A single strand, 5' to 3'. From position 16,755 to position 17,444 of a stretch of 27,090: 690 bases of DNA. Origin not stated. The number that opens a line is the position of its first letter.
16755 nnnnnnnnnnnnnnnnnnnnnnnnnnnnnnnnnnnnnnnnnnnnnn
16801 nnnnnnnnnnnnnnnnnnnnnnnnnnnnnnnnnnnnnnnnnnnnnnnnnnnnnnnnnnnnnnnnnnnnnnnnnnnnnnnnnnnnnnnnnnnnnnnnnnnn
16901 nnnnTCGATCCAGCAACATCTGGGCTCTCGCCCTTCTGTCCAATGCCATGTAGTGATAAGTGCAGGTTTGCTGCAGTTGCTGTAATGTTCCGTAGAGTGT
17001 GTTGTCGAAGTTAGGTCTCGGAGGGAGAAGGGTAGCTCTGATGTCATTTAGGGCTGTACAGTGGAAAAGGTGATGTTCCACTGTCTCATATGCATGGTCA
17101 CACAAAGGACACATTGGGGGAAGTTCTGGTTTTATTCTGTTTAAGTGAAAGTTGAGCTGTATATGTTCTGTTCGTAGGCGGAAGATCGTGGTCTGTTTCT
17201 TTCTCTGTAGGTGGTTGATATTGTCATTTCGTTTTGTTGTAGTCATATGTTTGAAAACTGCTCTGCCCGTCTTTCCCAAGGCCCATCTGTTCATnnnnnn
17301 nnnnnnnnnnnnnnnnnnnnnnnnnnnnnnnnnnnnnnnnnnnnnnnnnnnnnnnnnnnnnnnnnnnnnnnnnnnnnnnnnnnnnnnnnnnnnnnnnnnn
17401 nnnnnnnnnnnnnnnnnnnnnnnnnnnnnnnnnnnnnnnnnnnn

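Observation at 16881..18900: I-like LINE (RT, RNase H, CCHC) with a (CAA)n tail inserted sense-oriented in an MVP intron, with an unusual internal collapse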

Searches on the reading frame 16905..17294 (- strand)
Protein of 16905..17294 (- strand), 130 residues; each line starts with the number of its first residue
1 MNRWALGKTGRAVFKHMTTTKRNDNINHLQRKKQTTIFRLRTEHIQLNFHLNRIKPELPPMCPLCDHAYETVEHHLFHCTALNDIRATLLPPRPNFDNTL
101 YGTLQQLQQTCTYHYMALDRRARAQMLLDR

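Call 8: search_protein_families(library=pfam, proteins=[window:16905-17294:-], max_evalue=1)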
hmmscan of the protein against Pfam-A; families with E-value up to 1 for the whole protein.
window:16905-17294:- (130 aa): 1 family
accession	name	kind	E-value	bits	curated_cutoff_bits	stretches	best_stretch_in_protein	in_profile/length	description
PF13966.11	zf-RVT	-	4.5e-07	30.9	27.5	1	27-83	26-82/85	zinc-binding in reverse transcriptase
